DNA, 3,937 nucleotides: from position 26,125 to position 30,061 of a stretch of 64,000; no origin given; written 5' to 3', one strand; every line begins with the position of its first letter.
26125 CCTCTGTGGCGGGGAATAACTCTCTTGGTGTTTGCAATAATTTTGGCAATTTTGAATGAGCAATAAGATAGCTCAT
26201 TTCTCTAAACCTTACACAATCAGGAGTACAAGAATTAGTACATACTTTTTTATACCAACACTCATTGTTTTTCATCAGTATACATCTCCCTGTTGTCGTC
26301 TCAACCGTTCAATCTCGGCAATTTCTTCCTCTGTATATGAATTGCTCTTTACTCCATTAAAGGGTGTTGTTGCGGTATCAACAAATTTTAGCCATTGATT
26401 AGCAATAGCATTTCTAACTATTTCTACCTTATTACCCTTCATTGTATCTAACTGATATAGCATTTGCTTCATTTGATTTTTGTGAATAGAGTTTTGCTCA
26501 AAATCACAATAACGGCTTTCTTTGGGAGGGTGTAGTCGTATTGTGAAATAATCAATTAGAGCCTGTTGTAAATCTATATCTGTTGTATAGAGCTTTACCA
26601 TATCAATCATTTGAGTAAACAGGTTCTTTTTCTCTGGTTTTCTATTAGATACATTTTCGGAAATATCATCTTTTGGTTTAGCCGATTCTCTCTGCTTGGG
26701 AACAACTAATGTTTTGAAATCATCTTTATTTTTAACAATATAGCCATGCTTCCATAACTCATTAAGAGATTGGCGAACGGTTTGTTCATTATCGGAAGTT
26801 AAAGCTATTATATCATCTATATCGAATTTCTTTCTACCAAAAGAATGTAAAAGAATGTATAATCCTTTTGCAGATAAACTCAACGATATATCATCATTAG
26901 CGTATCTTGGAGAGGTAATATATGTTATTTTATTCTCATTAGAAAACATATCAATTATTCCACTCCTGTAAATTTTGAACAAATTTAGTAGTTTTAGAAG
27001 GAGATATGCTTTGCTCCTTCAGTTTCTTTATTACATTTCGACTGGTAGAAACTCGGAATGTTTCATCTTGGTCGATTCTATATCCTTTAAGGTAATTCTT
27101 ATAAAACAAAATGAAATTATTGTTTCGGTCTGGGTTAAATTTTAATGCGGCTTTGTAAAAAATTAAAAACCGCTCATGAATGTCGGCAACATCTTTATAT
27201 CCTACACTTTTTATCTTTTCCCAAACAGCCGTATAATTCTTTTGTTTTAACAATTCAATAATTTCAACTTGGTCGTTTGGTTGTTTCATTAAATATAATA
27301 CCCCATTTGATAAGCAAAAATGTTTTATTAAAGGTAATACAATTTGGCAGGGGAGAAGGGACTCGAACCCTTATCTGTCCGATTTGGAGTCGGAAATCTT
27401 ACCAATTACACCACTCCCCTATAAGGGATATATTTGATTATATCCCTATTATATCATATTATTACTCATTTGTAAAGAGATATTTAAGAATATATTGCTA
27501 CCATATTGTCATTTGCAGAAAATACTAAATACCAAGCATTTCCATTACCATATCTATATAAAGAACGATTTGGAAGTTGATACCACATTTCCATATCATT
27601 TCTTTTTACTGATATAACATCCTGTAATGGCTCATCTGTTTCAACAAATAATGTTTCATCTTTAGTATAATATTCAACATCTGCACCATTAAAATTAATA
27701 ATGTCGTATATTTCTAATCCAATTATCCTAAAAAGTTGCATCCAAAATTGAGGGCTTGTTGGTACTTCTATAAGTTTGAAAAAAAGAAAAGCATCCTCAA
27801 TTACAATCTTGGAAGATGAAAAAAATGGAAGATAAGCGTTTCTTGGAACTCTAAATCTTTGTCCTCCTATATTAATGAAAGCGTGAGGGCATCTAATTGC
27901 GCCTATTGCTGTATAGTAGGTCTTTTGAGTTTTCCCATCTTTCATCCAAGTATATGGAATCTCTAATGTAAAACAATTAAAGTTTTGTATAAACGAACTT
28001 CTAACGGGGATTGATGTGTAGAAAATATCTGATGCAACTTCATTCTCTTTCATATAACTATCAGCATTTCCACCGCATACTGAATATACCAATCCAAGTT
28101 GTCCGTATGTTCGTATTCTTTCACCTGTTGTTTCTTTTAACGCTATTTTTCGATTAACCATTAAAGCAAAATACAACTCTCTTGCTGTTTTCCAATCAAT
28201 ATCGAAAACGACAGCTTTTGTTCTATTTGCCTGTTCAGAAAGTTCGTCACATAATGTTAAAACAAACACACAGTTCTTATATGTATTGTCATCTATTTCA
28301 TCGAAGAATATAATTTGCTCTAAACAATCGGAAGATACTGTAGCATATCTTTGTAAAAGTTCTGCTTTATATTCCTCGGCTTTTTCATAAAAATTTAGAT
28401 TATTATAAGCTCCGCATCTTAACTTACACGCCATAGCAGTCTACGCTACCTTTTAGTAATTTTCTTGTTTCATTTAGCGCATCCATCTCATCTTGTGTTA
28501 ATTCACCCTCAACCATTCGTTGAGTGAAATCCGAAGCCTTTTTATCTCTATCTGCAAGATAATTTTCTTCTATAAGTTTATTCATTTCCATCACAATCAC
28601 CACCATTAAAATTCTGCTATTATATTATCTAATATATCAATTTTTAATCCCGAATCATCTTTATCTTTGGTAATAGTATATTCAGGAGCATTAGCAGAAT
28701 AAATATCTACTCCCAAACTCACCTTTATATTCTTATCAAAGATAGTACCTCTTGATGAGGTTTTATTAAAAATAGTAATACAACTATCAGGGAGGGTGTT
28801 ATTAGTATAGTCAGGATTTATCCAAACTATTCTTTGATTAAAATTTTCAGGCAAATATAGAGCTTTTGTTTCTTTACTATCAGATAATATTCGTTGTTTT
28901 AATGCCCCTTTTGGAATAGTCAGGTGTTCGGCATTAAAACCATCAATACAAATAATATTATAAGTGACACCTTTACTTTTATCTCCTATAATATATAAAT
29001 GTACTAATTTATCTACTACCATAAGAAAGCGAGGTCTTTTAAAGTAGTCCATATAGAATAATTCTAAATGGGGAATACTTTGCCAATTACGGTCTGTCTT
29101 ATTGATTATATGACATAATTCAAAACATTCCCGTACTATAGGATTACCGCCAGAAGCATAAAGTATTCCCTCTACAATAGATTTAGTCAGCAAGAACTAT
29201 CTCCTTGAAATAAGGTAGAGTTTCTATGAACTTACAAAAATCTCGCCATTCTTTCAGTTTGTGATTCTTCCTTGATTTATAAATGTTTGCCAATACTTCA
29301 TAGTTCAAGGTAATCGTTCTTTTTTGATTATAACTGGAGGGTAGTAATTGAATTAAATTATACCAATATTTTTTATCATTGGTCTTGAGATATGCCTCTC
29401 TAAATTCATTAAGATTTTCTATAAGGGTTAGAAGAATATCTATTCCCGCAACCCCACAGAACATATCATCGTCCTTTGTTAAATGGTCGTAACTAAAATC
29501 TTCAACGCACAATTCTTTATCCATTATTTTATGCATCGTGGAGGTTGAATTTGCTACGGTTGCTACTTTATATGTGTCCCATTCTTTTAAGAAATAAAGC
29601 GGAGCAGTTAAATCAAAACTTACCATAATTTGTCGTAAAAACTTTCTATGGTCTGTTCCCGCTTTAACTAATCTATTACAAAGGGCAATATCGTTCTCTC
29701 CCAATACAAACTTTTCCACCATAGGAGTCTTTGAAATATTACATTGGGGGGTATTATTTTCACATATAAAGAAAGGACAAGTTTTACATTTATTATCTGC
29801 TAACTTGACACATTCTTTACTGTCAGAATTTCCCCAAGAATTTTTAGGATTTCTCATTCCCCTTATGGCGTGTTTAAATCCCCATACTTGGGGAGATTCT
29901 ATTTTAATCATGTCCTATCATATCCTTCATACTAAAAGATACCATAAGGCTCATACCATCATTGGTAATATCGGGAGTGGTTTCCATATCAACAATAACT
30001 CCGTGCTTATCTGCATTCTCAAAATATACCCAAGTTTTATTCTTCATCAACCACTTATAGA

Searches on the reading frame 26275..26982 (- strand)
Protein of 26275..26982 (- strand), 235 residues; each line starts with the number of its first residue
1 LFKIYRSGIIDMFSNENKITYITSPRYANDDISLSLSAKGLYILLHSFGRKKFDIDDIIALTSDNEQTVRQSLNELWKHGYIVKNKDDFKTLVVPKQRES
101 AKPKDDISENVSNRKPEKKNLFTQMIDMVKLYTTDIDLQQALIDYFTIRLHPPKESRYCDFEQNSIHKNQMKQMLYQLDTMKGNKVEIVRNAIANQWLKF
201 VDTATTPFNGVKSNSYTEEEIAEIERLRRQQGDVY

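Call 33: search_protein_families(library=pfam, proteins=[window:26275-26982:-], max_evalue=0.01)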
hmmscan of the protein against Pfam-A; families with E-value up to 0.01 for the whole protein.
window:26275-26982:- (235 aa): 1 family
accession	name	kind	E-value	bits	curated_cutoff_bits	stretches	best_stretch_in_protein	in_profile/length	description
PF13730.12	HTH_36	-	0.0022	18.2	25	1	34-82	3-55/55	Helix-turn-helix domain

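Call 95: search_protein_families(library=phrogs, proteins=[window:26275-26982:-], max_evalue=0.001)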
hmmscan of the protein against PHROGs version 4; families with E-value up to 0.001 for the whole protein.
window:26275-26982:- (235 aa): 3 families
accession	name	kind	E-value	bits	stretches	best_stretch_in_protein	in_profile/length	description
phrog_186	-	DNA, RNA and nucleotide metabolism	1.2e-06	29.4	1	10-193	11-209/308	DnaD-like helicase loader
phrog_270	-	DNA, RNA and nucleotide metabolism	2.3e-05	25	1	15-108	26-127/383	replication initiation protein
phrog_4707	-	DNA, RNA and nucleotide metabolism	0.00013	22.6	1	18-87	14-86/409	replication initiation protein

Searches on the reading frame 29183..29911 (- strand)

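Call 33: search_protein_families(library=pfam, proteins=[window:29183-29911:-], max_evalue=0.01)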
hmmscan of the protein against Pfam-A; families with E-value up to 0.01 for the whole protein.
window:29183-29911:- (242 aa): 2 families
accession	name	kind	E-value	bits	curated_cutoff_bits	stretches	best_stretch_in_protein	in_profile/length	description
PF12825.12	DUF3818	-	0.00081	19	25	1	109-230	168-271/338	Domain of unknown function in PX-proteins (DUF3818)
PF02511.20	Thy1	-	0.0093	16.2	24.8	0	73-227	38-179/191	Thymidylate synthase complementing protein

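Call 95: search_protein_families(library=phrogs, proteins=[window:29183-29911:-], max_evalue=0.001)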
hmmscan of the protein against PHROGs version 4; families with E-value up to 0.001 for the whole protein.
window:29183-29911:- (242 aa): 1 family
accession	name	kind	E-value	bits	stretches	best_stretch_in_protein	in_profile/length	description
phrog_6721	-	unknown function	1.2e-70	238.6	1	1-240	7-216/218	-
